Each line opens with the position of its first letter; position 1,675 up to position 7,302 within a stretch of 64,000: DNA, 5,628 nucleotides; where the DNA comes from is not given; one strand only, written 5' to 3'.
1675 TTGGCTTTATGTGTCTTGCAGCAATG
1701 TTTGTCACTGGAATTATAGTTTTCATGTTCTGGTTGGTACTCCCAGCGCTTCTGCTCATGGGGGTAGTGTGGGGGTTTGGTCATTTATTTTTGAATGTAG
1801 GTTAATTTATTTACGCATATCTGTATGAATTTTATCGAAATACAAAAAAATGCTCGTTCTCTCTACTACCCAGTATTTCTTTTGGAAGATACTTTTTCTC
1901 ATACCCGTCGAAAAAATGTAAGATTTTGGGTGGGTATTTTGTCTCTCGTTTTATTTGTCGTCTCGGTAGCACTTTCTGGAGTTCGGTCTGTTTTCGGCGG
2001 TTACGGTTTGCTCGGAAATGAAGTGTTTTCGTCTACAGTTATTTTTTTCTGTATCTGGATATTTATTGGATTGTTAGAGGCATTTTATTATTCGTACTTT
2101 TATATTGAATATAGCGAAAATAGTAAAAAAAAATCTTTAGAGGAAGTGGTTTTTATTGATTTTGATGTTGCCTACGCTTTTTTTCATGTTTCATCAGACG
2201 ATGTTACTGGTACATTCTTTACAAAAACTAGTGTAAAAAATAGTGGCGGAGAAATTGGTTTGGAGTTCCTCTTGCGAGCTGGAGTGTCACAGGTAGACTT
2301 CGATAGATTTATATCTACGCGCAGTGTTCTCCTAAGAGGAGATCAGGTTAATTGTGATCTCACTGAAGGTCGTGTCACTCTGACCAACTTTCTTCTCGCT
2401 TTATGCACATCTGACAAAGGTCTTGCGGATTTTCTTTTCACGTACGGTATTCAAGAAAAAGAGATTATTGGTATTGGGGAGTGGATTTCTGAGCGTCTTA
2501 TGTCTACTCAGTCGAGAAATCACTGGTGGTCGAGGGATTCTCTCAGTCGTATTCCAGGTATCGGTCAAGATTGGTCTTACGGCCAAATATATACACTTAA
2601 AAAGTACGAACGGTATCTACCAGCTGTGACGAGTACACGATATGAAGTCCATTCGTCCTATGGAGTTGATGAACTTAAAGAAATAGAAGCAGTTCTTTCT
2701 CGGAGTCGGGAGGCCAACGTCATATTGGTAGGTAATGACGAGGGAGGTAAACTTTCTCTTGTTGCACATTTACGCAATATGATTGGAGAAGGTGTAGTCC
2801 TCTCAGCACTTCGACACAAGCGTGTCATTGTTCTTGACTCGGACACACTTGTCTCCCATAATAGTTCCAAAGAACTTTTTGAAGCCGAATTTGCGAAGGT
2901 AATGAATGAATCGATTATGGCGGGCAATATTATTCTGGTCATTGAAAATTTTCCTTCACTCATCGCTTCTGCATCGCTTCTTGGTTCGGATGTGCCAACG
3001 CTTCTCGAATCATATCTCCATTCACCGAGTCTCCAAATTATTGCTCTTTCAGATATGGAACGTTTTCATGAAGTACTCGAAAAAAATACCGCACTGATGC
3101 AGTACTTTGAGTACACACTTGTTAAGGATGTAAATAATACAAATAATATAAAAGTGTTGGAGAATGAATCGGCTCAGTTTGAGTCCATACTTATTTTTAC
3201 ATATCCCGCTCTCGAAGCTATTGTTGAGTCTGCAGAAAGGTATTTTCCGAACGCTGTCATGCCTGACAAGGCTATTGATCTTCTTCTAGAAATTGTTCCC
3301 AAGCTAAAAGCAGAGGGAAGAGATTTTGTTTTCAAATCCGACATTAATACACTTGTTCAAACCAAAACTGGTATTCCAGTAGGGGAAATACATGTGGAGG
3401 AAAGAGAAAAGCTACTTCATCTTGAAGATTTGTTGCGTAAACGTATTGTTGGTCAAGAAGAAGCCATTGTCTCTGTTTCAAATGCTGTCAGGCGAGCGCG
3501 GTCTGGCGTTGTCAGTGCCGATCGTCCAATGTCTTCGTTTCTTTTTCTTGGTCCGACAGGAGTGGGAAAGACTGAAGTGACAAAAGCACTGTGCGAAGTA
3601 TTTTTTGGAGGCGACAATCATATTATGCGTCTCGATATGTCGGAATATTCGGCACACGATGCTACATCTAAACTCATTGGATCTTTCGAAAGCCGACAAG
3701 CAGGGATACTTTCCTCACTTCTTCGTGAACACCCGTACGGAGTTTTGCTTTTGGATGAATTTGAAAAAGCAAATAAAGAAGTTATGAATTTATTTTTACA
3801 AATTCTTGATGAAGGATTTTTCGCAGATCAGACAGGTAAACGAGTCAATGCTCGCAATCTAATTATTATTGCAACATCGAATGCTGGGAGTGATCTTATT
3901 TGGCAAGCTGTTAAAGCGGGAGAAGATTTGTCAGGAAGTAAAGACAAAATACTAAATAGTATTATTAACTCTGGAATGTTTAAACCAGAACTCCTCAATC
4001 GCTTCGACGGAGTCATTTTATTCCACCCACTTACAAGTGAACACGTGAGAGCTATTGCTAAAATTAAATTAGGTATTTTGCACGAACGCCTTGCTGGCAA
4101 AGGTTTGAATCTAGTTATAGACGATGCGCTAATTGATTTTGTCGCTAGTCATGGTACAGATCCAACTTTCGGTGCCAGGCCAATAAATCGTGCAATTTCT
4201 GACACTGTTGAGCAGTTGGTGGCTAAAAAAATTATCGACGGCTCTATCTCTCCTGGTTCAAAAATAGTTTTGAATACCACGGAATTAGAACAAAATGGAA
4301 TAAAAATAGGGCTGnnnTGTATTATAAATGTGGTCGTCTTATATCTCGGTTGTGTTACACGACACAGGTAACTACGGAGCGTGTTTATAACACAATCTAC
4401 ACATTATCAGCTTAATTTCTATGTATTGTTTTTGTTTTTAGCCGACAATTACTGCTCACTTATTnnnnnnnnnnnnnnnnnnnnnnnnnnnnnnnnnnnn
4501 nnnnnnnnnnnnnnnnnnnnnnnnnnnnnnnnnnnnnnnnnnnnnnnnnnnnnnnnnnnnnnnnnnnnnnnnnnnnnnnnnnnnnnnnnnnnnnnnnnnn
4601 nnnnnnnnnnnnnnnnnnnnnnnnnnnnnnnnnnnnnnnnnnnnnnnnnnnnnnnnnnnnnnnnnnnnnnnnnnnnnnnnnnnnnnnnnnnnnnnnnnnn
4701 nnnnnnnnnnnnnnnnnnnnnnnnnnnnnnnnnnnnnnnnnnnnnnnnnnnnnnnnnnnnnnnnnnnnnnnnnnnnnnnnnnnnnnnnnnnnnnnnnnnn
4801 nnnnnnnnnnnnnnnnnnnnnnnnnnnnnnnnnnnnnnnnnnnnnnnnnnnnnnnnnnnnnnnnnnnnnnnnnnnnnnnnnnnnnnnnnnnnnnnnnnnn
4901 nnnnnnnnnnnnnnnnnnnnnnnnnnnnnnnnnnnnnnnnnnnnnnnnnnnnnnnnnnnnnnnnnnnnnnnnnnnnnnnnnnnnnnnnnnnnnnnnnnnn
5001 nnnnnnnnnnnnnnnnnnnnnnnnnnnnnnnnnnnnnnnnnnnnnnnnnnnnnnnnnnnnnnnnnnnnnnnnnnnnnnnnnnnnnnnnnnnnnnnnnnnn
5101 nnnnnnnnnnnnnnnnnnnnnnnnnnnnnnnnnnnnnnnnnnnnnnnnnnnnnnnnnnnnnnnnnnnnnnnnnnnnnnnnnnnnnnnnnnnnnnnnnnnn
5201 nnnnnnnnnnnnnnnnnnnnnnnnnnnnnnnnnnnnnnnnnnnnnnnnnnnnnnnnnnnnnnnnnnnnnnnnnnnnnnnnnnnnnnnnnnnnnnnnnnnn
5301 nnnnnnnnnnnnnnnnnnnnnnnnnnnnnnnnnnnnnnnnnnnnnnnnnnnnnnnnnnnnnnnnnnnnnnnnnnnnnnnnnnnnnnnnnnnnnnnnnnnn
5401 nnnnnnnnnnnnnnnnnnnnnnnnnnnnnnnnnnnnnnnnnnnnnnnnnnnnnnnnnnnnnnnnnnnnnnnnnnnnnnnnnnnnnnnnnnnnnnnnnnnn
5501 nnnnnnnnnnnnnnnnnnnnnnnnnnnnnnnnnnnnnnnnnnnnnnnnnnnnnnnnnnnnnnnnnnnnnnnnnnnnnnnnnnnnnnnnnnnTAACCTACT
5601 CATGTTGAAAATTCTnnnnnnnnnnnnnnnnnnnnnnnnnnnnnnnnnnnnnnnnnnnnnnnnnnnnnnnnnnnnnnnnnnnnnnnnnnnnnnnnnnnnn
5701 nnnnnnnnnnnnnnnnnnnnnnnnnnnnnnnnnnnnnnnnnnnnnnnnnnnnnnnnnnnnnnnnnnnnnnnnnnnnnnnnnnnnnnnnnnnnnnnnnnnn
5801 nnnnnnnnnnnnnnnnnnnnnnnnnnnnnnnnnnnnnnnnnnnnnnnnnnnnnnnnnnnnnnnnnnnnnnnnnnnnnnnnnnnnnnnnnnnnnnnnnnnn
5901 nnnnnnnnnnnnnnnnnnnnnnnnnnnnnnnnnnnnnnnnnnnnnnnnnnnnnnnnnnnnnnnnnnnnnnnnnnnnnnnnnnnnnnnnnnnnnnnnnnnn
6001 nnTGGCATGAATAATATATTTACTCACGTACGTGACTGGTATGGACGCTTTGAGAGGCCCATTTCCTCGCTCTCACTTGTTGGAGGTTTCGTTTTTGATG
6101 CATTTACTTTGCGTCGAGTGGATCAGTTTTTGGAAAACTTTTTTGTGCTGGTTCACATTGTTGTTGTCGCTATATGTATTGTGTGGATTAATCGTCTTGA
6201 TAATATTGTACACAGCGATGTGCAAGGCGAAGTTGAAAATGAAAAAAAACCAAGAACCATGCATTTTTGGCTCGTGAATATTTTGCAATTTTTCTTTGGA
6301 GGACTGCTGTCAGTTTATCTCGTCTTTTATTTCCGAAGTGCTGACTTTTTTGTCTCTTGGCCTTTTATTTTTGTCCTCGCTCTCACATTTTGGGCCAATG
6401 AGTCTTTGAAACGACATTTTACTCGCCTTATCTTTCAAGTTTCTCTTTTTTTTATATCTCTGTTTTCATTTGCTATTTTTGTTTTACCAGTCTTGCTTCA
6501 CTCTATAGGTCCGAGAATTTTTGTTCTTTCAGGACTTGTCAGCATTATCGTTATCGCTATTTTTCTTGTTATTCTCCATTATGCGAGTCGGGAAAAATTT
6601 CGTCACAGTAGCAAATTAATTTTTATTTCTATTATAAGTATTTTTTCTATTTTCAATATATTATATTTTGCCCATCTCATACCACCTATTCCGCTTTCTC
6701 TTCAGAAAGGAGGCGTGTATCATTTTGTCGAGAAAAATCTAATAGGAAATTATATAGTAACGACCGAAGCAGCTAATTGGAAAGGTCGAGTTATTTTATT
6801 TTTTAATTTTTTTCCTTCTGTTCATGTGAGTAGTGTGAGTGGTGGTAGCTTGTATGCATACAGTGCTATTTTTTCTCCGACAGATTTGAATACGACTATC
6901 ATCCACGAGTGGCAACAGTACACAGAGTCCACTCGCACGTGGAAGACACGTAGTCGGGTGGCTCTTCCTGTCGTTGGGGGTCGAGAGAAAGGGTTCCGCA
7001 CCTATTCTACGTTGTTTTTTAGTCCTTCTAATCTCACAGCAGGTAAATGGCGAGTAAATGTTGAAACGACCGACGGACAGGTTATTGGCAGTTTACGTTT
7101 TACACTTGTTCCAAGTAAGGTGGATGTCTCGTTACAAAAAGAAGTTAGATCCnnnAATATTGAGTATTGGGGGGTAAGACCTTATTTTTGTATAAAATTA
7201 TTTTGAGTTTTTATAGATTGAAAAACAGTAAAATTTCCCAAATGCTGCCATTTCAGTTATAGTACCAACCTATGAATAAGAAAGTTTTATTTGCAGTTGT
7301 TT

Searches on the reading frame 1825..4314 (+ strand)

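Call 15: search_protein_families(library=pfam, max_evalue=0.00001, proteins=[window:1825-4314:+])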
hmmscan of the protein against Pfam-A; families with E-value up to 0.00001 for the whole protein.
window:1825-4314:+ (830 aa): 5 families
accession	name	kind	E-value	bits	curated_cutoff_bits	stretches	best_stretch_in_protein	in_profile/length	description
PF07724.20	AAA_2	-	3e-38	131.9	27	1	567-728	1-164/166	AAA domain (Cdc48 subfamily)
PF10431.15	ClpB_D2-small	-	1.2e-19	70.5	21.9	1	736-815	1-80/81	C-terminal, D2-small domain, of ClpB protein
PF07728.20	AAA_5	-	5.9e-10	39.7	22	1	572-689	2-125/139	AAA domain (dynein-related subfamily)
PF00004.35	AAA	-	2e-09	38.4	21.2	1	573-691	2-113/131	ATPase family associated with various cellular activities (AAA)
PF00158.32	Sigma54_activat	-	3.9e-06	27.1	20.2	0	552-687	5-143/168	Sigma-54 interaction domain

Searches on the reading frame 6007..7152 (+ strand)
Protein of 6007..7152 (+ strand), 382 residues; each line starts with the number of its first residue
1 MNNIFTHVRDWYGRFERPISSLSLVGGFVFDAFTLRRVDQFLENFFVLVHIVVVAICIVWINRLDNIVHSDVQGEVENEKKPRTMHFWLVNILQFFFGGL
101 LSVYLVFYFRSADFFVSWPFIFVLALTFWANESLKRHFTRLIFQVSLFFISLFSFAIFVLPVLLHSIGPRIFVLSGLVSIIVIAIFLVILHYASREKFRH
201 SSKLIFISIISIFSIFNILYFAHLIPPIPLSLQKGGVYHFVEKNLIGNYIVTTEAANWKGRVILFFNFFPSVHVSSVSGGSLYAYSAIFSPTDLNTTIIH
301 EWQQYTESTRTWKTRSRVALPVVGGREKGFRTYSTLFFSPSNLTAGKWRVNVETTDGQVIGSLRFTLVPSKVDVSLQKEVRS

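Call 15: search_protein_families(library=pfam, max_evalue=0.00001, proteins=[window:6007-7152:+])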
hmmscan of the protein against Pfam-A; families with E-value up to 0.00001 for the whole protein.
window:6007-7152:+ (382 aa): 1 family
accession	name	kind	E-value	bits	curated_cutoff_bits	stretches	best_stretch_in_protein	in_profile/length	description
PF11141.13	DUF2914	-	2.6e-14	53.1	23.6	1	296-366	2-61/62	Protein of unknown function (DUF2914)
